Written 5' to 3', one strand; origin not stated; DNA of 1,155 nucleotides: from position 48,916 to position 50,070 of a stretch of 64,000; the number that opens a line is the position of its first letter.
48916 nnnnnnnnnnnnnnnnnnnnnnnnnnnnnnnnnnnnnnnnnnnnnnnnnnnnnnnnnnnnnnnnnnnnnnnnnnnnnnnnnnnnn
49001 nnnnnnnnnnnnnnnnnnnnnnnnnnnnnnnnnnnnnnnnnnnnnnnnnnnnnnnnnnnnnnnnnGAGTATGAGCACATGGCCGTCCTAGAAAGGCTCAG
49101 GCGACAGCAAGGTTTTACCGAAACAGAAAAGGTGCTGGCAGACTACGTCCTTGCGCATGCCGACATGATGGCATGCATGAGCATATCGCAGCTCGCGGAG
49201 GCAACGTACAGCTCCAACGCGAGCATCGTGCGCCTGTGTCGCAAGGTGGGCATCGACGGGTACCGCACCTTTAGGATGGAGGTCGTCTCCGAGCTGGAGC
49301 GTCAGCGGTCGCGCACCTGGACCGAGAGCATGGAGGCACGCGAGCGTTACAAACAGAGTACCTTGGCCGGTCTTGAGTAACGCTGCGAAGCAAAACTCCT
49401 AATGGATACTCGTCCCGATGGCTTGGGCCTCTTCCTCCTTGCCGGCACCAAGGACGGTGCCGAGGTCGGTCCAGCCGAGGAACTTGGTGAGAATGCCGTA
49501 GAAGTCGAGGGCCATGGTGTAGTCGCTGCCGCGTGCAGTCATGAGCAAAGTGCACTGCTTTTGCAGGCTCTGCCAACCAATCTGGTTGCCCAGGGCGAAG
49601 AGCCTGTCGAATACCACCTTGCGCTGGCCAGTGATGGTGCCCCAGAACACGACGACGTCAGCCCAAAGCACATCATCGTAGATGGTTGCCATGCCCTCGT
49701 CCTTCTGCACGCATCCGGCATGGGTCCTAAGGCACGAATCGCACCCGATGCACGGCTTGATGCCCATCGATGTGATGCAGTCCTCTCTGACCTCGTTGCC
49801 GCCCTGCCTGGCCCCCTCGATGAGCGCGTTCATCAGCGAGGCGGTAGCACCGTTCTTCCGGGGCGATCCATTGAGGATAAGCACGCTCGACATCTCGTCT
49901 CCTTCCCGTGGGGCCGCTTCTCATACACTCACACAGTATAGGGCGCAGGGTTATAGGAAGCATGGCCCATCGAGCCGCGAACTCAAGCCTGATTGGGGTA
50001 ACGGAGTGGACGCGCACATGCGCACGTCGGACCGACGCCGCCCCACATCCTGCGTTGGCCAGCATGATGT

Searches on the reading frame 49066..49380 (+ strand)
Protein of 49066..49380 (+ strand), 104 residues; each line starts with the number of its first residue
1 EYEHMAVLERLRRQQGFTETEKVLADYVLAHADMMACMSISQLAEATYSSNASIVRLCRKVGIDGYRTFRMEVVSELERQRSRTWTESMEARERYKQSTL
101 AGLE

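Call 56: search_protein_families(library=pfam, proteins=[window:49066-49380:+], max_evalue=0.001)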
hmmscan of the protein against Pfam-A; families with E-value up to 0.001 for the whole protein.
window:49066-49380:+ (104 aa): 1 family
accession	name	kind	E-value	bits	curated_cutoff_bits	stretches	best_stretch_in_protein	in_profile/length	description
PF01418.23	HTH_6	-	2e-19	69.8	28.3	1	5-78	1-75/77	Helix-turn-helix domain, rpiR family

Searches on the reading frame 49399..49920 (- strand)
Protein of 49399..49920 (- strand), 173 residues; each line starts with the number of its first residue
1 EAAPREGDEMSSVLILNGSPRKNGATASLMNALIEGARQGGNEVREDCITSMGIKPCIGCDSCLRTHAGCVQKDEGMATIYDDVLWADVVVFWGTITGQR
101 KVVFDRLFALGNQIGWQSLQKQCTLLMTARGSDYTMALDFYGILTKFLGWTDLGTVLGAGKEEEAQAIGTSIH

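Call 63: search_protein_families(library=pfam, proteins=[window:49399-49920:-], max_evalue=0.01)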
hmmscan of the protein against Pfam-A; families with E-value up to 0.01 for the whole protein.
window:49399-49920:- (173 aa): 2 families
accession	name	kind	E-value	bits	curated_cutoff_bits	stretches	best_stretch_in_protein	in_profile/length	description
PF03358.20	FMN_red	-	2.4e-09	37.4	24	1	13-125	3-110/152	NADPH-dependent FMN reductase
PF02525.22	Flavodoxin_2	-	3.1e-07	30.8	27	1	12-160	2-177/198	Flavodoxin-like fold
